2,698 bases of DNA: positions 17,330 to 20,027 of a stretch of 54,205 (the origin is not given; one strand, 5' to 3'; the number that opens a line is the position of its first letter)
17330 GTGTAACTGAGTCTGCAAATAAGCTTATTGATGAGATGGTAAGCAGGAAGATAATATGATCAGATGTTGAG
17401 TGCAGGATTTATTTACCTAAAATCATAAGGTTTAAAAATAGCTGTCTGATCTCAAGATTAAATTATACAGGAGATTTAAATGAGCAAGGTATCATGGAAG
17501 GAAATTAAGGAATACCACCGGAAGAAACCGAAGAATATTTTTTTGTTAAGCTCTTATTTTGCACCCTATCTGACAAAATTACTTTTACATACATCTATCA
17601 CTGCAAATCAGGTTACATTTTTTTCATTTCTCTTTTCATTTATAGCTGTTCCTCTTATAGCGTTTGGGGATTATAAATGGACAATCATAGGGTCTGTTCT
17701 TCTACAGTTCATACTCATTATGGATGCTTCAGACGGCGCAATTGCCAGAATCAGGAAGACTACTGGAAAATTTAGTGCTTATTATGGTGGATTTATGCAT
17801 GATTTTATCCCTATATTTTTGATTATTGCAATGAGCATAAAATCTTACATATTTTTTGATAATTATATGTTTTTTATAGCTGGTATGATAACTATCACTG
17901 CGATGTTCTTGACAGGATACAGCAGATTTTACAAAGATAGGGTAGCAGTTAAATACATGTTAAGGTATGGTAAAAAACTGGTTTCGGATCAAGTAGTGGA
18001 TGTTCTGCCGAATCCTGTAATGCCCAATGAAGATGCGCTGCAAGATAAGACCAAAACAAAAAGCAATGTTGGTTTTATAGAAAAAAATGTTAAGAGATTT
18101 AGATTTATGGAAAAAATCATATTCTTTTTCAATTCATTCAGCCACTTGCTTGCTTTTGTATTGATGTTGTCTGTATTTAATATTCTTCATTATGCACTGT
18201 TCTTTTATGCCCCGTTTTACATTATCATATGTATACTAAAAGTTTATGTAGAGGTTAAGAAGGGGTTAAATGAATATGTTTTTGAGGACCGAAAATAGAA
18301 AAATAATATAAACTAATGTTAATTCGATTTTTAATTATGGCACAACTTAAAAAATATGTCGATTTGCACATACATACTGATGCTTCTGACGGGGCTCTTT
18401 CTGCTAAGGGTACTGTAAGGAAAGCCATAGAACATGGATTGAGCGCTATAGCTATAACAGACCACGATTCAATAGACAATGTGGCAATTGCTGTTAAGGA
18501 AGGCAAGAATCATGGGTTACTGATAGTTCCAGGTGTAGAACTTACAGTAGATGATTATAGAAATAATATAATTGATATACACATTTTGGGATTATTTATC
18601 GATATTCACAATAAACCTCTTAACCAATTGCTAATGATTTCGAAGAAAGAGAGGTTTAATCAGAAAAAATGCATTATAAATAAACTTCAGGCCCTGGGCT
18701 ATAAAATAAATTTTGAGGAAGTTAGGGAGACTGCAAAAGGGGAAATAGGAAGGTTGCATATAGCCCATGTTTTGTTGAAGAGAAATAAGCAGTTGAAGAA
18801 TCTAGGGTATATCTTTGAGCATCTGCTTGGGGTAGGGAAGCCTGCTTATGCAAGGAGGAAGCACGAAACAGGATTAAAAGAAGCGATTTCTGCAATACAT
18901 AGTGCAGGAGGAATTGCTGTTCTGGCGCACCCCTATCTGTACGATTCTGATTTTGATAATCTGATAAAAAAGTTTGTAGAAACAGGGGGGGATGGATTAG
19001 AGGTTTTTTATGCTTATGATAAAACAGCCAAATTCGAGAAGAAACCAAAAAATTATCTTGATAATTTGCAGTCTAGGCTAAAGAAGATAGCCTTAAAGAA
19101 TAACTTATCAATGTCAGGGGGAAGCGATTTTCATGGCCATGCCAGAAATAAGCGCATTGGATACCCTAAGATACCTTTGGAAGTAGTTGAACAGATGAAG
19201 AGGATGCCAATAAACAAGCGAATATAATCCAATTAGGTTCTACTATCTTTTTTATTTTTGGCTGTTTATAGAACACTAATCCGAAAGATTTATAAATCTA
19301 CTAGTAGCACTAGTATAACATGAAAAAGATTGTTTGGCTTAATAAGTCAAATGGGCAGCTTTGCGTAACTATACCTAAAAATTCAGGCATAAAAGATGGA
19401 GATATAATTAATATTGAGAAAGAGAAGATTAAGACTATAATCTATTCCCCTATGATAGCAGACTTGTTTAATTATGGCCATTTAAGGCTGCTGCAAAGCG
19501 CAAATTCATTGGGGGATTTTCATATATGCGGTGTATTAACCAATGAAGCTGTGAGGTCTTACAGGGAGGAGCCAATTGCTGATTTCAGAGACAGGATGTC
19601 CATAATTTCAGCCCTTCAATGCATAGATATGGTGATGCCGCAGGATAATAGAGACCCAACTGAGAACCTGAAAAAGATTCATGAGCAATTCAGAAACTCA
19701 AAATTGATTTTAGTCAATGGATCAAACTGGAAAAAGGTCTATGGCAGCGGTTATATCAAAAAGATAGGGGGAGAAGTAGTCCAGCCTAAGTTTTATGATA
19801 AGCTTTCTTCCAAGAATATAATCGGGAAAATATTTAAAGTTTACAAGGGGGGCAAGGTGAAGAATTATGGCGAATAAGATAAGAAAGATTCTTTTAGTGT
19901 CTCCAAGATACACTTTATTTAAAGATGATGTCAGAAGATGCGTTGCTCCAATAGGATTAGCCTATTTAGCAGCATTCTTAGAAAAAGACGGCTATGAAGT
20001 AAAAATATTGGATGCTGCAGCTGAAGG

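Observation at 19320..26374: Fosfomycin-type CMP-phosphonate cassette (Fom1/Fom2/FomC/Fom3 logic) embedded in an archaeal surface-glycan island, with no antibiotic-finishing enzymes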

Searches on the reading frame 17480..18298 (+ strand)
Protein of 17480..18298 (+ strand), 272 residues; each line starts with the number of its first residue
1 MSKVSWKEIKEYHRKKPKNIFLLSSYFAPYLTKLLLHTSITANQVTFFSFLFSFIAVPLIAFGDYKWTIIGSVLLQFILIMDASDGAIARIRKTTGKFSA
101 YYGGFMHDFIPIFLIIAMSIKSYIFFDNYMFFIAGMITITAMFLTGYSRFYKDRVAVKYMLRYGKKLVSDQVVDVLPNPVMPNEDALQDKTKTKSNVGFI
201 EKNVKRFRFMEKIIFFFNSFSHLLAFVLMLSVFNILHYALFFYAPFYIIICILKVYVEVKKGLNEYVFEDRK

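Call 7: search_protein_families(library=pfam, proteins=[window:17480-18298:+], max_evalue=0.001)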
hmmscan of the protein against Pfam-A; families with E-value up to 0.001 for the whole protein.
window:17480-18298:+ (272 aa): 1 family
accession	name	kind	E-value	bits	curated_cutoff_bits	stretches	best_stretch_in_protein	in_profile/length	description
PF01066.26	CDP-OH_P_transf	-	1.7e-05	25.7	22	1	41-150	3-105/152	CDP-alcohol phosphatidyltransferase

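Call 33: search_protein_families(library=ncbifam, proteins=[window:17480-18298:+], max_evalue=0.001)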
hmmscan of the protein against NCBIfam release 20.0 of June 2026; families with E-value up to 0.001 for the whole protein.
window:17480-18298:+ (272 aa): 3 families
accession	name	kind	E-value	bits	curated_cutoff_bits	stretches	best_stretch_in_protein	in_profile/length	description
NF040950.1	archin_ph_syn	equivalog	1.7e-12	47.6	180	1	30-156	14-134/191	archaetidylinositol phosphate synthase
NF041135.1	IPPtranDIPPsyn_Thcocales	equivalog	7.7e-07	28.4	580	1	35-148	245-352/419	bifunctional L-myo-inositol-1-phosphate cytidylyltransferase/CDP-L-myo-inositol myo-inositolphosphotransferase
NF045883.1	PIPSynth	equivalog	3.6e-05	23.5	170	1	31-102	14-83/197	phosphatidylinositol phosphate synthase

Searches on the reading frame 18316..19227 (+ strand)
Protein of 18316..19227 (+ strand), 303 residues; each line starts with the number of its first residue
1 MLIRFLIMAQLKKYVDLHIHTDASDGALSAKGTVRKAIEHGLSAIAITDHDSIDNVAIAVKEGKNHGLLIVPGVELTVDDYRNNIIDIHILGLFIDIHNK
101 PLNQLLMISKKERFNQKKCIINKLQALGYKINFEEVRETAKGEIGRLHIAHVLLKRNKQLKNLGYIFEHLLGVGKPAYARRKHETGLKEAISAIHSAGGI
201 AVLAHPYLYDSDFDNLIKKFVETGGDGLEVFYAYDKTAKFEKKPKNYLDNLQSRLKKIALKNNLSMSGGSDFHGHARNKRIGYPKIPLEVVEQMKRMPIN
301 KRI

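Call 7: search_protein_families(library=pfam, proteins=[window:18316-19227:+], max_evalue=0.001)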
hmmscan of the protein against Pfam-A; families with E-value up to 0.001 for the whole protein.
window:18316-19227:+ (303 aa): 1 family
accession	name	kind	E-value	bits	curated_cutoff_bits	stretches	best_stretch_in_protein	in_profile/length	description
PF02811.25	PHP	-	6.2e-13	49.8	26.4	1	16-146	1-71/164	PHP domain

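Call 33: search_protein_families(library=ncbifam, proteins=[window:18316-19227:+], max_evalue=0.001)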
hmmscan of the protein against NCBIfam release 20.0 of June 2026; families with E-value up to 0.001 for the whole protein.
window:18316-19227:+ (303 aa): 17 families
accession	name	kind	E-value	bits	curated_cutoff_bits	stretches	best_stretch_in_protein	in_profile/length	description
NF041577.1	nside_bi_sphtase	equivalog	8.6e-47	159.6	400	1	14-279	3-256/276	3',5'-nucleoside bisphosphate phosphatase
NF047791.1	RNaseRnm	equivalog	9.5e-47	159.5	375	1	15-276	3-253/275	RNase RNM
NF041661.1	Cycl_ph_dihydrol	equivalog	5.2e-21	75.2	500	1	16-276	1-247/259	phosphoribosyl 1,2-cyclic phosphate 1,2-diphosphodiesterase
NF038032.1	CehA_McbA_metalo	domain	2.2e-18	66.8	80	2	15-77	5-68/315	CehA/McbA family metallohydrolase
NF045780.1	TrlF_fam_ATP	equivalog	1.5e-17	63.6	350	1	16-184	9-196/944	TrlF family AAA-like ATPase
NF001688.0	PRK00448.1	equivalog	2.4e-08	32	873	1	11-85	335-411/1445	PolC-type DNA polymerase III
NF004225.0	PRK05672.1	subfamily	3.3e-08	32.1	939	1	11-91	3-85/1047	error-prone DNA polymerase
NF004981.0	PRK06361.1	equivalog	4.9e-08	32.6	117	1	15-77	2-72/217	histidinol phosphate phosphatase domain-containing protein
TIGR01405.1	polC_Gram_pos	equivalog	2e-07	29.1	1043.45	1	12-86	102-178/1211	DNA polymerase III subunit alpha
NF005298.0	PRK06826.1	equivalog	3.6e-06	25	1260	1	12-79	3-72/1151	DNA polymerase III subunit alpha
NF006375.0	PRK08609.1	equivalog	1.2e-05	24.1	426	1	15-59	337-381/571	DNA polymerase/3'-5' exonuclease PolX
NF004226.0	PRK05673.1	equivalog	2.4e-05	22.4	1002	1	12-81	4-75/1146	DNA polymerase III subunit alpha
NF005928.0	PRK07945.1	equivalog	8.4e-05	22.1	250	1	15-60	100-145/337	PHP domain-containing protein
TIGR00594.1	polc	superfamily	8.4e-05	20.8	434.35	1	14-81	1-70/1022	DNA polymerase III subunit alpha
NF007079.0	PRK09532.1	equivalog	0.0004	18.7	1525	1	14-76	3-67/876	DNA polymerase III subunit alpha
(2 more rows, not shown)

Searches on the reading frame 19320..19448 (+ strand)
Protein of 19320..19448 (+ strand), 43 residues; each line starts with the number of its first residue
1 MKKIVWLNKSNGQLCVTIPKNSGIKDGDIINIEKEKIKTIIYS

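Call 94: search_protein_families(library=pfam, proteins=[window:19320-19448:+], max_evalue=10)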
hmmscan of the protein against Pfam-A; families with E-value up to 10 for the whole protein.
seq(43 aa): 1 family
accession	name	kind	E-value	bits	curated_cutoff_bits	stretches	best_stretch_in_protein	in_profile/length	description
PF25274.1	MJ0548_C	-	0.023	15.4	27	1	9-38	53-82/97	Connectase MJ0548-like, C-terminal domain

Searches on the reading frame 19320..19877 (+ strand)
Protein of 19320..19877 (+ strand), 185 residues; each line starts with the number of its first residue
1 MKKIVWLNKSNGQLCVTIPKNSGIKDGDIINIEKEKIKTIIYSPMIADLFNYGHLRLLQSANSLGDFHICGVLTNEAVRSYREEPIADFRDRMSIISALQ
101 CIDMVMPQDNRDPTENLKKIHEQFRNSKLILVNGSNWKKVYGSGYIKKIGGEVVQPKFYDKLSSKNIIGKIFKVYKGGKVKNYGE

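Call 3: search_protein_families(library=pfam, proteins=[window:19320-19877:+], max_evalue=0.01)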
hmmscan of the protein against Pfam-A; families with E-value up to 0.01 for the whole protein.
window:19320-19877:+ (185 aa): 1 family
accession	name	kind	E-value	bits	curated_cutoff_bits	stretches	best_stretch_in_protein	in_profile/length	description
PF01467.32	CTP_transf_like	-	5.5e-09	36.8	21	1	48-123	7-82/133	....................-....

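Call 4: search_protein_families(library=ncbifam, proteins=[window:19320-19877:+], max_evalue=0.01)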
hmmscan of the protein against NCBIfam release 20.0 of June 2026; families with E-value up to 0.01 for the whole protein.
window:19320-19877:+ (185 aa): 6 families
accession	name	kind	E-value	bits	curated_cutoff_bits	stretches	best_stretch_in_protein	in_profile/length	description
TIGR02199.1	rfaE_dom_II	equivalog_domain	6.7e-19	68.1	181.5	1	33-171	6-142/144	D-glycero-beta-D-manno-heptose 1-phosphate adenylyltransferase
NF008454.0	PRK11316.1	equivalog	2.3e-15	56.2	521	1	30-172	332-472/475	bifunctional D-glycero-beta-D-manno-heptose-7-phosphate kinase/D-glycero-beta-D-manno-heptose 1-phosphate adenylyltransferase HldE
TIGR01518.1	g3p_cytidyltrns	equivalog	2.1e-07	31.1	165.4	1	47-140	7-95/125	glycerol-3-phosphate cytidylyltransferase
TIGR00125.1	cyt_tran_rel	domain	5.5e-06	26.5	27.7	1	40-99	1-59/65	adenylyltransferase/cytidyltransferase family protein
NF001985.0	PRK00777.1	subfamily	0.00017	21.7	104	1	49-98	15-64/157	pantetheine-phosphate adenylyltransferase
NF047400.1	MazE_PemI_antitoxin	equivalog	0.00099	18.9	50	1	14-52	9-47/68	type II toxin-antitoxin system PemI/MazE family antitoxin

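Call 56: search_solved_structures(query=window:19320-19877:+, max_evalue=0.01, show_alignments=2)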
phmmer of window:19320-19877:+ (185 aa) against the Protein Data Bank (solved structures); distinct sequences matched with E-value up to 0.01: 6.
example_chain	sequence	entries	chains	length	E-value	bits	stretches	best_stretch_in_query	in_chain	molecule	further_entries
5x3d_A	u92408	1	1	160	2.9e-11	46.5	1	38-134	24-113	Phosphoenolpyruvate phosphomutase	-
3elb_A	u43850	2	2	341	1.9e-10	43.9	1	47-110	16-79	Ethanolamine-phosphate cytidylyltransferase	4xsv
5x9q_A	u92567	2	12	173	4.5e-08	36.1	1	40-123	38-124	Putative cytidylyltransferase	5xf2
2b7l_A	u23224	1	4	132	8e-07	32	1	47-115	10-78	glycerol-3-phosphate cytidylyltransferase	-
1coz_A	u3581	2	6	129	2.1e-06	30.7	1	46-114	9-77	PROTEIN (GLYCEROL-3-PHOSPHATE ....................) | glycerol-3-phosphate cytidylyltransferase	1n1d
3glv_A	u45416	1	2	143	0.00059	22.7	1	45-107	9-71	Lipopolysaccharide core biosynthesis protein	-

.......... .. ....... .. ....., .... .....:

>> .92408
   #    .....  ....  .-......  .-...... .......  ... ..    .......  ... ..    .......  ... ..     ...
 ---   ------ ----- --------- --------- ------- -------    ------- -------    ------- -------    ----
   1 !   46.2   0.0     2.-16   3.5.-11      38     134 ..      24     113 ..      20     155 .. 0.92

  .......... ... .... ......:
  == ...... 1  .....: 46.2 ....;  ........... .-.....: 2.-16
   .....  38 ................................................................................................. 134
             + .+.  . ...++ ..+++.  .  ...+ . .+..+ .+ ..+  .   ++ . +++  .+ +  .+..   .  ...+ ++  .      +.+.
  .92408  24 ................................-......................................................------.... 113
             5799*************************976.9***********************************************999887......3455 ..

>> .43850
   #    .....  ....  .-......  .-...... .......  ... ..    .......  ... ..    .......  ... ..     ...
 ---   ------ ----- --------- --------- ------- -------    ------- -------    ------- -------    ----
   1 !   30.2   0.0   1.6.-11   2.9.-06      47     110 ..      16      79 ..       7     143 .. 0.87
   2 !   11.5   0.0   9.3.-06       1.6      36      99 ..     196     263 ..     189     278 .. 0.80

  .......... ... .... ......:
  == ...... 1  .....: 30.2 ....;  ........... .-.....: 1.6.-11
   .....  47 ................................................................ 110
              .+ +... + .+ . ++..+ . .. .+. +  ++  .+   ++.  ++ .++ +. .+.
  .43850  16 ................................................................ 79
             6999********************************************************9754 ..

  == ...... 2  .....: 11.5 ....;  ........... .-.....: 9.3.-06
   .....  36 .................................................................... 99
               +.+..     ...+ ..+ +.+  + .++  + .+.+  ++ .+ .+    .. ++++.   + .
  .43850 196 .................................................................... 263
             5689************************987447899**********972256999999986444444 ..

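Call 99: predict_structure(protein=window:19320-19877:+)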
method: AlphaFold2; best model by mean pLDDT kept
length: 185 residues; sequences in the alignment: 1
mean_pLDDT: 35.2   pTM: 0.32
mean pLDDT of the five models: 35.2, 33.3, 31.9, 29.1, 28.9
residues with pLDDT >= 90: 0; 70-90: 0; 50-70: 13; < 50: 172
segments of 3 or more residues with pLDDT < 50: 1-13, 25-67, 71-185
pLDDT, mean of each block of 10 residues (from residue 1): 41 50 45 39 44 42 44 40 33 30 30 39 32 26 25 27 25 26 25
secondary structure, 60 per line:
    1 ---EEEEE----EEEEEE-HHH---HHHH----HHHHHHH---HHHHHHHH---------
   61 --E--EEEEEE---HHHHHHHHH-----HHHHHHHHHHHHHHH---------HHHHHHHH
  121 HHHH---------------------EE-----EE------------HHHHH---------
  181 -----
elements in order: E4-8 E13-18 H26-29 H34-40 H44-51 E66-71 H75-83 H89-103 H113-124 H167-171
